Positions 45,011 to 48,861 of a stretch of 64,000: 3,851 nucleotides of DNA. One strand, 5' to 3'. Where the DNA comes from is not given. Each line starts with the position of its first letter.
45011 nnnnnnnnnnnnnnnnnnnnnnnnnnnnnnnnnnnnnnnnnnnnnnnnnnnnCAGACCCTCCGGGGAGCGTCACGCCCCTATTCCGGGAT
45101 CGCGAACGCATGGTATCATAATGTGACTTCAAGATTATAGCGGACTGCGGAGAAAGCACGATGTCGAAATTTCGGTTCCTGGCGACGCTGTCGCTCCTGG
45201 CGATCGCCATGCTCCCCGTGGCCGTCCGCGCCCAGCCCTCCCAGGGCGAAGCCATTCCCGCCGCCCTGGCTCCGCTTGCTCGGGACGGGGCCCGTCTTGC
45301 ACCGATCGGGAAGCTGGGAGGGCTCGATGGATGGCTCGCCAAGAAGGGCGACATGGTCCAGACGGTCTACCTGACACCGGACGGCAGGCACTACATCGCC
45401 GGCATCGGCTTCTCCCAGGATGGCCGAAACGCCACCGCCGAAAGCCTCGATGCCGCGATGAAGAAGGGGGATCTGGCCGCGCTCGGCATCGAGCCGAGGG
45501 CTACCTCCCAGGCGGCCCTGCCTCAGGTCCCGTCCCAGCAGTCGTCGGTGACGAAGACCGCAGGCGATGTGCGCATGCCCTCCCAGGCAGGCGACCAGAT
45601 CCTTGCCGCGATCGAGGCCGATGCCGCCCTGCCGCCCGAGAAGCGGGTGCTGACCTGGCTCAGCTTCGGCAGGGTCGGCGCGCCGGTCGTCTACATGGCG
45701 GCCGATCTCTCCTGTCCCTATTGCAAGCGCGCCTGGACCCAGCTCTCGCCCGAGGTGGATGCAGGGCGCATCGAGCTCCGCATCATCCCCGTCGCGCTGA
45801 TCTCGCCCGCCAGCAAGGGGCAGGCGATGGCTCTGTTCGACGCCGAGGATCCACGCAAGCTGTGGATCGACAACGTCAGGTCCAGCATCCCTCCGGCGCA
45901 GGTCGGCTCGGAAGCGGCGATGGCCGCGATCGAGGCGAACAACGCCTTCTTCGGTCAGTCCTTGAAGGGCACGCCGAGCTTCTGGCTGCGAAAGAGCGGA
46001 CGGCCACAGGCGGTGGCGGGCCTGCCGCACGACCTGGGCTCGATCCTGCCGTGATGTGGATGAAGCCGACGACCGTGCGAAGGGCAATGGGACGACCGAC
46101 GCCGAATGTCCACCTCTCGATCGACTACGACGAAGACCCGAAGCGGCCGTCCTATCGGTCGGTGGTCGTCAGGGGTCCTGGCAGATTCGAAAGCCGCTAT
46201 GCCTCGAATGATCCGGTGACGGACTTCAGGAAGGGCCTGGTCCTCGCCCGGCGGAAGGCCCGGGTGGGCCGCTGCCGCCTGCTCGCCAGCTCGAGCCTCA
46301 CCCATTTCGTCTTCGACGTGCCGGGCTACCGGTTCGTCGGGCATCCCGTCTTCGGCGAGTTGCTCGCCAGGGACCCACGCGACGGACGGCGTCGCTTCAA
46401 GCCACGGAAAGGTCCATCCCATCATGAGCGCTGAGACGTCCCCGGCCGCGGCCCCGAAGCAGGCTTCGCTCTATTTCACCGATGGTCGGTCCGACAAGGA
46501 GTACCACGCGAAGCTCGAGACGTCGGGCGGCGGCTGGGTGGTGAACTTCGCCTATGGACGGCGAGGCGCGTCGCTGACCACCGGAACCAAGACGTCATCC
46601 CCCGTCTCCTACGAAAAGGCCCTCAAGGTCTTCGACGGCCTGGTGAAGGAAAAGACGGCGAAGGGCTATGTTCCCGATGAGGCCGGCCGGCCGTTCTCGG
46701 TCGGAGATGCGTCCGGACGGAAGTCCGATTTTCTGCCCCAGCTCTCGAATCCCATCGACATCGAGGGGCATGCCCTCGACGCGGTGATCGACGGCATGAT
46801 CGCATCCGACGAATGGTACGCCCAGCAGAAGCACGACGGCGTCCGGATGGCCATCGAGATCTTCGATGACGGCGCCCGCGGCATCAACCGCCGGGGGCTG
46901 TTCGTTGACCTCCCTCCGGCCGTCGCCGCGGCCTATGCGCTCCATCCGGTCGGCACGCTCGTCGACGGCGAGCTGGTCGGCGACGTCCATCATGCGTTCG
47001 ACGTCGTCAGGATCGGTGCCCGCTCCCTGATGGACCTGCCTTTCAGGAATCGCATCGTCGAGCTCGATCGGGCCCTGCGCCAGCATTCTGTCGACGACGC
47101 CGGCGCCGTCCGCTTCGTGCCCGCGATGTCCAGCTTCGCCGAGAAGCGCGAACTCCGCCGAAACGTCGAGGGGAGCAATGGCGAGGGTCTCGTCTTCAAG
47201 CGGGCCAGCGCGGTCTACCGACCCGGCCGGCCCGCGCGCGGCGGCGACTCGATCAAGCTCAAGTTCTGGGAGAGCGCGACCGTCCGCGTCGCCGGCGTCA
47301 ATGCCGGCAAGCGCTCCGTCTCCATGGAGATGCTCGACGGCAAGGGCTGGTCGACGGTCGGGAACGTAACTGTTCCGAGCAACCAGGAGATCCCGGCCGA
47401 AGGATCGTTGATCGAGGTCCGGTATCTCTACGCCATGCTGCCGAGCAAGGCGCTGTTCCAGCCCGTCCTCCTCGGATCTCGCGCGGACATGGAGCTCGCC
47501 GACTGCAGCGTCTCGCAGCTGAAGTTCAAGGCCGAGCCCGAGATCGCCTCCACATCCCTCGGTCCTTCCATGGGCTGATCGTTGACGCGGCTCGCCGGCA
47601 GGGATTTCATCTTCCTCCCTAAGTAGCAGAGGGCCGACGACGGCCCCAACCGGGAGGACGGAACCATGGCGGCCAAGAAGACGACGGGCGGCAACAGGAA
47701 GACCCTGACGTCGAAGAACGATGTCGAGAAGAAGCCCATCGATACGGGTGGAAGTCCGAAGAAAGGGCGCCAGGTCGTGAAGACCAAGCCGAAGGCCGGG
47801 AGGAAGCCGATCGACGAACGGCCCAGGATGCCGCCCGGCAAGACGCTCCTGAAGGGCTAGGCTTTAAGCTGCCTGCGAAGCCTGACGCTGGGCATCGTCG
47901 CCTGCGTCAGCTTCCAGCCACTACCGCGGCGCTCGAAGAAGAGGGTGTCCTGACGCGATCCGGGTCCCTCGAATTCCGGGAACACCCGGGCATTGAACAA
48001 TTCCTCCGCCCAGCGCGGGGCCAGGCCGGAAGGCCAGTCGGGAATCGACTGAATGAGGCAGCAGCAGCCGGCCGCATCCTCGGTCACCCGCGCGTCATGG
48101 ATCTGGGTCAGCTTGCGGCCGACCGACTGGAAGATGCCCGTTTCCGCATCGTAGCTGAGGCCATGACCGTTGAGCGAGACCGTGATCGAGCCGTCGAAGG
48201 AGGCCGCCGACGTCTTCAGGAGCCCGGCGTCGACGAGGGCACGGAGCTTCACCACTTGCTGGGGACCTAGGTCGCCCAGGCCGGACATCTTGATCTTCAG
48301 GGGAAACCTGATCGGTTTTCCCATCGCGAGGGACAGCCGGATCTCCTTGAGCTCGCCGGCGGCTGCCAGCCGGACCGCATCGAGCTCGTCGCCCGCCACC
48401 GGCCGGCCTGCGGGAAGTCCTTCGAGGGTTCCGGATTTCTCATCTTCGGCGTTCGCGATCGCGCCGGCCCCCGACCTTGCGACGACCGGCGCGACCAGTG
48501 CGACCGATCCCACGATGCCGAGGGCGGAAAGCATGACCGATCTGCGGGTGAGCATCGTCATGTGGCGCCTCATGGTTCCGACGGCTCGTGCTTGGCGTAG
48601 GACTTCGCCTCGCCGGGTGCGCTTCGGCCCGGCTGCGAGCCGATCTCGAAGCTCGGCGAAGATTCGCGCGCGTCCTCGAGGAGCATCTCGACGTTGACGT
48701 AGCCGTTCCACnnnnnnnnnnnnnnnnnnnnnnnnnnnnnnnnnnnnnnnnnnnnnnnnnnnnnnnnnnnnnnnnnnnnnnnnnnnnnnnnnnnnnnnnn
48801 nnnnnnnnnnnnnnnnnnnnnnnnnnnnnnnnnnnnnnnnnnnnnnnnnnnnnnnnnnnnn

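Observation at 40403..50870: Self-contained DNA end-processing gene set: Topo IA-like Toprim protein, 975-aa RecD2-like helicase, DsbC, WGR-ATP-dependent DNA ligase, RecJ, standalone WGR protein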

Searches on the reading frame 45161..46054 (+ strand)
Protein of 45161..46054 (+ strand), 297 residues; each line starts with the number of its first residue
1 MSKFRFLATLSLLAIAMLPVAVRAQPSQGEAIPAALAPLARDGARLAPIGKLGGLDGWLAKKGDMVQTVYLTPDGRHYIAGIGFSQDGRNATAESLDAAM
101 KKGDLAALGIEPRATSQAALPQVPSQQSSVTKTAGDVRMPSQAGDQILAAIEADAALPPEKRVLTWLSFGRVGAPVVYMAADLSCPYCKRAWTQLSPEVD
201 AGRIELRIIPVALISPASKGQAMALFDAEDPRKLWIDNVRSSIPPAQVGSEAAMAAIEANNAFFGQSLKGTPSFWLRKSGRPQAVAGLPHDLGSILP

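Call 5: search_protein_families(library=pfam, proteins=[window:45161-46054:+], max_evalue=0.01)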
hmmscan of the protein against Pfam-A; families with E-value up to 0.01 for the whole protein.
window:45161-46054:+ (297 aa): 1 family
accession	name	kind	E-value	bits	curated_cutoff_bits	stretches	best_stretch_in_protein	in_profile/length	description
PF13098.12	Thioredoxin_2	-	0.00047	20.9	27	1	173-280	5-85/104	Thioredoxin-like domain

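Call 7: search_protein_families(library=padloc, proteins=[window:45161-46054:+], max_evalue=0.01)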
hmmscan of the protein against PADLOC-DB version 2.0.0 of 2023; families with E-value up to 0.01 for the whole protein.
window:45161-46054:+ (297 aa): 0 families

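Call 11: search_protein_families(library=phrogs, proteins=[window:45161-46054:+], max_evalue=0.001)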
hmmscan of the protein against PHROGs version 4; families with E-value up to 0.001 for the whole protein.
window:45161-46054:+ (297 aa): 0 families

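Call 20: search_protein_families(library=ncbifam, proteins=[window:45161-46054:+], max_evalue=0.01)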
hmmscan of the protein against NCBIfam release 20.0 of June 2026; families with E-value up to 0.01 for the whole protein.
window:45161-46054:+ (297 aa): 2 families
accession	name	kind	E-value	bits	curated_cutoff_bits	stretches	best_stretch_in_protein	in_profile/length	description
NF008657.0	PRK11657.1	equivalog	1.6e-37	129.1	124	2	165-291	108-241/251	thiol:disulfide interchange protein DsbG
NF052402.1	ThlOxiredEpsilon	equivalog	0.003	17.2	370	1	167-218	121-172/236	bifunctional thiol oxidoreductase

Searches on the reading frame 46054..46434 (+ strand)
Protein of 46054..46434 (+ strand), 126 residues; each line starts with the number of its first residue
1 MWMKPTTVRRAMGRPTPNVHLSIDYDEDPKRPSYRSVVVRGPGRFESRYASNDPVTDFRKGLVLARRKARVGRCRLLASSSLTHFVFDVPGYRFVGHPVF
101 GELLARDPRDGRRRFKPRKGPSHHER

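Call 11: search_protein_families(library=phrogs, proteins=[window:46054-46434:+], max_evalue=0.001)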
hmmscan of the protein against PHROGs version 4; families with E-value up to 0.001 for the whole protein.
window:46054-46434:+ (126 aa): 0 families

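Call 14: search_protein_families(library=pfam, proteins=[window:46054-46434:+], max_evalue=0.001)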
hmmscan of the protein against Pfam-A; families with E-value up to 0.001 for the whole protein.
window:46054-46434:+ (126 aa): 0 families

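Call 20: search_protein_families(library=ncbifam, proteins=[window:46054-46434:+], max_evalue=0.01)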
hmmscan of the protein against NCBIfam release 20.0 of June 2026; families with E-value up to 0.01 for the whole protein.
window:46054-46434:+ (126 aa): 0 families

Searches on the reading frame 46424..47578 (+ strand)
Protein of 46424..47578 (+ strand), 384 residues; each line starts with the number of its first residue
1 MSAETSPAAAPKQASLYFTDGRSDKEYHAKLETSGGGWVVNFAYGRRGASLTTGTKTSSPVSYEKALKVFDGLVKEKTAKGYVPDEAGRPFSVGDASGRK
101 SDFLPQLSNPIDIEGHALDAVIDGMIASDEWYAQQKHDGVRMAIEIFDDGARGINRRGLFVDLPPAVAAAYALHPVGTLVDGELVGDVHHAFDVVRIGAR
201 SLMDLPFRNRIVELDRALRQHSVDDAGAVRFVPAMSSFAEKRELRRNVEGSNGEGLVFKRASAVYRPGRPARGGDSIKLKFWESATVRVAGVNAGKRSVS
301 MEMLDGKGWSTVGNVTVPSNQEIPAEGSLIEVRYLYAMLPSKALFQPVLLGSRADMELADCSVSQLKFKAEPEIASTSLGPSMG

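Call 5: search_protein_families(library=pfam, proteins=[window:46424-47578:+], max_evalue=0.01)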
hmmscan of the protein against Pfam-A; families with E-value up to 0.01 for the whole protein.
window:46424-47578:+ (384 aa): 4 families
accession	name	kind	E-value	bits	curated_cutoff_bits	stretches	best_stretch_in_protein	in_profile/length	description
PF01068.26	DNA_ligase_A_M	-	4e-09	36.9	26.2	1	190-280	118-204/204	ATP dependent DNA ligase domain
PF05406.20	WGR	-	4.2e-07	30.4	22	1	14-87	3-77/79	WGR domain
PF09414.15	RNA_ligase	-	0.00026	21.6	27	1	129-271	1-162/171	RNA ligase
PF01331.24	mRNA_cap_enzyme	-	0.00057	20.2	29.6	1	129-221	16-124/194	mRNA capping enzyme, catalytic domain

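Call 7: search_protein_families(library=padloc, proteins=[window:46424-47578:+], max_evalue=0.01)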
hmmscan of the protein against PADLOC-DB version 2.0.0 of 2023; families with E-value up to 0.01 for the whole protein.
window:46424-47578:+ (384 aa): 2 families
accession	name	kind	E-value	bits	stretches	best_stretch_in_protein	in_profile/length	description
PDLC02973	WGR_XIII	-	1.7e-26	91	1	12-93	5-82/973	-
PDLC02920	HEAT-ARM_XIII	-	1.2e-17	62.2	2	239-374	231-363/370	-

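Call 11: search_protein_families(library=phrogs, proteins=[window:46424-47578:+], max_evalue=0.001)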
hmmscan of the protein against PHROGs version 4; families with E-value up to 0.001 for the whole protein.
window:46424-47578:+ (384 aa): 1 family
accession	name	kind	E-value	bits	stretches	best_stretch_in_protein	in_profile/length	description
phrog_114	-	DNA, RNA and nucleotide metabolism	9.4e-19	68.4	2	190-363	330-508/634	ATP-dependent DNA ligase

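Call 20: search_protein_families(library=ncbifam, proteins=[window:46424-47578:+], max_evalue=0.01)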
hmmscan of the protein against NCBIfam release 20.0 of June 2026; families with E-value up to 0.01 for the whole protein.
window:46424-47578:+ (384 aa): 13 families
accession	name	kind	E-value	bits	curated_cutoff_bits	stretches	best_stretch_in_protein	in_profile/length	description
TIGR02779.1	NHEJ_ligase_lig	equivalog_domain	3.5e-15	56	227.75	2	190-316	100-226/302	non-homologous end-joining DNA ligase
TIGR02776.1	NHEJ_ligase_prk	equivalog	2.9e-13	49.6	373.2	1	190-304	91-205/587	DNA ligase D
NF007210.0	PRK09632.1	equivalog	1.2e-09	37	989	1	190-299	577-677/781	ATP-dependent DNA ligase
NF006701.0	PRK09247.1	equivalog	1.4e-08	34.2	543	1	190-274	319-400/540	ATP-dependent DNA ligase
NF007211.0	PRK09633.1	equivalog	1.2e-07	30.5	774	1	191-316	117-243/610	DNA ligase D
NF004628.0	PRK05972.1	subfamily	3.1e-07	28.9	895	1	189-292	344-439/870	ATP-dependent DNA ligase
NF006592.0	PRK09125.1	equivalog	4e-07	29.3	200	1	205-297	130-218/283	DNA ligase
NF006078.0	PRK08224.1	equivalog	1.7e-06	27.2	296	1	191-298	118-216/350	ATP-dependent DNA ligase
TIGR04120.1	DNA_lig_bact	equivalog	4.1e-06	26.1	400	1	190-274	310-391/526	cisplatin damage response ATP-dependent DNA ligase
TIGR00574.1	dnl1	superfamily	0.00011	21.1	217.8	1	191-295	289-396/527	ATP-dependent DNA ligase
NF002868.0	PRK03180.1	equivalog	0.00021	20.1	641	1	191-292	299-392/509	ATP-dependent DNA ligase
NF047464.1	FibnectbindLIC11051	equivalog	0.0037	15.8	1000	1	16-90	5-73/685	LIC_11051 family fibronectin-binding protein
NF005796.0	PRK07636.1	subfamily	0.008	15.4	337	0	189-312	103-217/275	ATP-dependent DNA ligase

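Call 26: find_homologous_proteins(query=window:46424-47578:+, max_evalue=0.001)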
Query window:46424-47578:+ (384 aa): 968 proteins with E <= 0.001 among 8000 candidates; the best 120 are listed.
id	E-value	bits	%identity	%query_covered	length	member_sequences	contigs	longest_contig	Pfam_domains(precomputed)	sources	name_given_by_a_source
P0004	1.0e-251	853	100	100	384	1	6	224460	PF01068.27,PF05406.21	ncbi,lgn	-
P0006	1.5e-135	470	59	100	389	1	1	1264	PF01068.27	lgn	-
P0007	1.5e-117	411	54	96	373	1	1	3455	PF09414.16,PF01068.27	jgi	jgi:bifunctional non-homologous end joining protein LigD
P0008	4.2e-91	324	47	94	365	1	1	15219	PF01068.27,PF05406.21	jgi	jgi:bifunctional non-homologous end joining protein LigD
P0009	1.3e-90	323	47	93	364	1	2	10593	PF01068.27,PF05406.21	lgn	-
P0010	8.6e-90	320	46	95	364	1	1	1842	PF01068.27,PF05406.21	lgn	-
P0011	3.8e-89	318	47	94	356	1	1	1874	PF01068.27,PF05406.21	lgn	-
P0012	5.3e-89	317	46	93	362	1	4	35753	PF01068.27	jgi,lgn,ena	jgi:bifunctional non-homologous end joining protein LigD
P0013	1.2e-88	316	46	94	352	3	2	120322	PF09414.16,PF01068.27,PF05406.21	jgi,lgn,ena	jgi:bifunctional non-homologous end joining protein LigD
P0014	1.3e-88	316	46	96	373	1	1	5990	PF01068.27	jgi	jgi:bifunctional non-homologous end joining protein LigD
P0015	3.1e-88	315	47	94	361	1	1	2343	PF01068.27,PF05406.21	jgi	jgi:bifunctional non-homologous end joining protein LigD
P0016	6.0e-88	314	48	93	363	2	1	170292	PF01068.27,PF05406.21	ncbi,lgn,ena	-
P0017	1.8e-87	312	45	94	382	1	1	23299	PF09414.16,PF01068.27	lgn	-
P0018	2.2e-87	312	45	93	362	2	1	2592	PF09414.16,PF01068.27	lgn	-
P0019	2.4e-87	312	46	93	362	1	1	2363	PF09414.16,PF01068.27,PF05406.21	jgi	jgi:bifunctional non-homologous end joining protein LigD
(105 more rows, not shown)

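Call 43: find_encoding_contigs(protein=P0008, flank=8000, max_places=1)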
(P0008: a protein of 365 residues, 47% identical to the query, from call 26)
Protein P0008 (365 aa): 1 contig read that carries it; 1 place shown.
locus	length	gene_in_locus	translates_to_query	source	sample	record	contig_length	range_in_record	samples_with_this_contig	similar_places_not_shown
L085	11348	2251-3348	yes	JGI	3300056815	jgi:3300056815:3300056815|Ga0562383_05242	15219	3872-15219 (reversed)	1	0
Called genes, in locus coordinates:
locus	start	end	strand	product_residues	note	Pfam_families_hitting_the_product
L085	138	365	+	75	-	-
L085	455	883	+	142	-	-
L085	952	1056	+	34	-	-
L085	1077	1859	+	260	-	-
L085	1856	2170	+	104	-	-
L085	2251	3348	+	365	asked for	PF05406:WGR (weak), PF01068:DNA_ligase_A_M (faint)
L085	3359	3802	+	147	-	-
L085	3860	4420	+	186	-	PF01078:Mg_chelatase, PF13335:Mg_chelatase_C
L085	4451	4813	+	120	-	-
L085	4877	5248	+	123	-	-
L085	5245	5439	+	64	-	PF11211:DUF2997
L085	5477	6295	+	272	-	-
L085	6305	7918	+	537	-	PF02518:HATPase_c, PF13589:HATPase_c_3 (weak)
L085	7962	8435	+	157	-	-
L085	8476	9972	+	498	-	PF00004:AAA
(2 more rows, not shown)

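Call 44: find_encoding_contigs(protein=P0016, flank=8000, max_places=1)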
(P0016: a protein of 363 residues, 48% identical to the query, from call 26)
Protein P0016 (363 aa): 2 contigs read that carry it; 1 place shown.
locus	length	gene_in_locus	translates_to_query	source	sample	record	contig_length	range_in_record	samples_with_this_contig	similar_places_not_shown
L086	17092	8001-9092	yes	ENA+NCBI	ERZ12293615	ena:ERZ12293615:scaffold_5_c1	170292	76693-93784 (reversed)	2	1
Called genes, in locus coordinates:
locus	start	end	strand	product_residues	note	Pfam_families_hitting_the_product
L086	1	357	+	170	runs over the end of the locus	-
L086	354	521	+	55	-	-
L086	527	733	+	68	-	-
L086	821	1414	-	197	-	PF01161:PBP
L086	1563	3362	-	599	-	PF03235:GmrSD_N, PF07510:GmrSD_C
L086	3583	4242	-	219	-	-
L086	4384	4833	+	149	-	-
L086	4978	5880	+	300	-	PF12705:PDDEXK_1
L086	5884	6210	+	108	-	-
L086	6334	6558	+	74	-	-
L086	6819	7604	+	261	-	-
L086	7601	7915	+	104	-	-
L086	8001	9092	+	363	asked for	PF05406:WGR (weak), PF01068:DNA_ligase_A_M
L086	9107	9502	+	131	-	-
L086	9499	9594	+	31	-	-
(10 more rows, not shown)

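Call 49: search_dna_similar(query=window:46424-47578:+, collection=plasmids, mode=protein, max_rows=30, max_evalue=1e-10)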
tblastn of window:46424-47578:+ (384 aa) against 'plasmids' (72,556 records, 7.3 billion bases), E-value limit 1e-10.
Records with a match: 19; places in all: 19; records where one place covers at least 80% of the query: 18.
Best place of each record, by identity: <60% 19.
By first word of the organism name: Variovorax 6; Mycobacterium 2; Rhodanobacter 2; Tsukamurella 1; Mycolicibacterium 1; Acidisarcina 1; Pseudomonas 1; Acidiphilium 1; Dyella 1; Azospira 1; and 2 more.
By predicted mobility (MOB-suite, as given by PLSDB): non-mobilizable 15; mobilizable 2; conjugative 2.
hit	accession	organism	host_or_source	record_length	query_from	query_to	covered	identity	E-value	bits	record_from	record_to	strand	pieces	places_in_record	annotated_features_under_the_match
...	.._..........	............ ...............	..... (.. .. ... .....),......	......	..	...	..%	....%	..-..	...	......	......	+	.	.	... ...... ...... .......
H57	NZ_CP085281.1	Mycobacterium avium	Homo sapiens,sputum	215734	4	381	98%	40.9%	2e-75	261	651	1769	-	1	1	WGR domain-containing protein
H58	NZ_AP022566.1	Mycolicibacterium alvei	-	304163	8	373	95%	41.7%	4e-77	266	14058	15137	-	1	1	WGR domain-containing protein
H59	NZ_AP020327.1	Mycobacterium avium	-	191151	12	370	93%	42.1%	6e-76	263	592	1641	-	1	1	WGR domain-containing protein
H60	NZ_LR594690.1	Variovorax sp. WDL1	linuron-contaminated soil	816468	12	371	94%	40.5%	1e-64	230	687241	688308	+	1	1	WGR domain-containing protein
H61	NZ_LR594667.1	Variovorax sp. SRS16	linuron-contaminated soil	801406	12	371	94%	40.5%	2e-64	229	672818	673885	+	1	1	WGR domain-containing protein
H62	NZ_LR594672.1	Variovorax sp. PBL-E5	linuron-contaminated soil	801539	12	371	94%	40.5%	2e-64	229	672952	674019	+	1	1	WGR domain-containing protein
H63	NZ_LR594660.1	Variovorax sp. PBL-H6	linuron-contaminated soil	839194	12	371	94%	40.5%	2e-64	229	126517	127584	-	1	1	WGR domain-containing protein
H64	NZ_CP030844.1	Acidisarcina polymorpha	cell culture,pine forest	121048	15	371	93%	39.8%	6e-63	225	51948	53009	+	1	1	WGR domain-containing protein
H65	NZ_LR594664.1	Variovorax sp. RA8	Riverbed sediment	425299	10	366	93%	39.7%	9e-61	219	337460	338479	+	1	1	ATP-dependent DNA ligase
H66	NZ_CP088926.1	Rhodanobacter denitrificans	soil,well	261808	13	371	93%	38.3%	5e-48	182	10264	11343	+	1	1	WGR domain-containing protein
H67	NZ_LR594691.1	Variovorax sp. WDL1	linuron-contaminated soil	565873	11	356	90%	39.2%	9e-55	201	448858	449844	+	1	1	hypothetical protein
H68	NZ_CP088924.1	Rhodanobacter thiooxydans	soil,well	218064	21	376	93%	37.5%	3e-48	182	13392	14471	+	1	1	WGR domain-containing protein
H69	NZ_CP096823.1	Pseudomonas aeruginosa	Homo sapiens,blood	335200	13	369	93%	36.5%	2e-51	192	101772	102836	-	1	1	RNA ligase family protein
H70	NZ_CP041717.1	Acidiphilium multivorum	Cell culture,activated sludge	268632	6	365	94%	35.6%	5e-48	182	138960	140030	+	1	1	hypothetical protein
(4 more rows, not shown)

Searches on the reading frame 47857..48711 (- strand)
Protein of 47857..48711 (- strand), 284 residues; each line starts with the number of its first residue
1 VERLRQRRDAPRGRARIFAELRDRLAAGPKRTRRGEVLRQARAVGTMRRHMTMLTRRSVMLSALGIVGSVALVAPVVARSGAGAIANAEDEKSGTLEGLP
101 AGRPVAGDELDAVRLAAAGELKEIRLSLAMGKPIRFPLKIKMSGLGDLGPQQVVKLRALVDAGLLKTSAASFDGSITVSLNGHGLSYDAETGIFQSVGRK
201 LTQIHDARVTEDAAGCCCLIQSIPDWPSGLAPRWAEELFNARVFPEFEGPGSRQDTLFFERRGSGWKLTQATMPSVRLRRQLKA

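Call 5: search_protein_families(library=pfam, proteins=[window:47857-48711:-], max_evalue=0.01)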
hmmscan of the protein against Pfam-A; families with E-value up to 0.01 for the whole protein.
window:47857-48711:- (284 aa): 0 families

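Call 7: search_protein_families(library=padloc, proteins=[window:47857-48711:-], max_evalue=0.01)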
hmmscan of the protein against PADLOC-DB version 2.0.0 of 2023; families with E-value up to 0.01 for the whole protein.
window:47857-48711:- (284 aa): 0 families

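Call 11: search_protein_families(library=phrogs, proteins=[window:47857-48561:-], max_evalue=0.001)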
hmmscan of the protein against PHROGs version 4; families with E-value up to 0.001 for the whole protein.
window:47857-48561:- (234 aa): 0 families

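Call 20: search_protein_families(library=ncbifam, proteins=[window:47857-48561:-], max_evalue=0.01)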
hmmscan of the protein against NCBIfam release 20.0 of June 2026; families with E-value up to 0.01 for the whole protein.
window:47857-48561:- (234 aa): 0 families
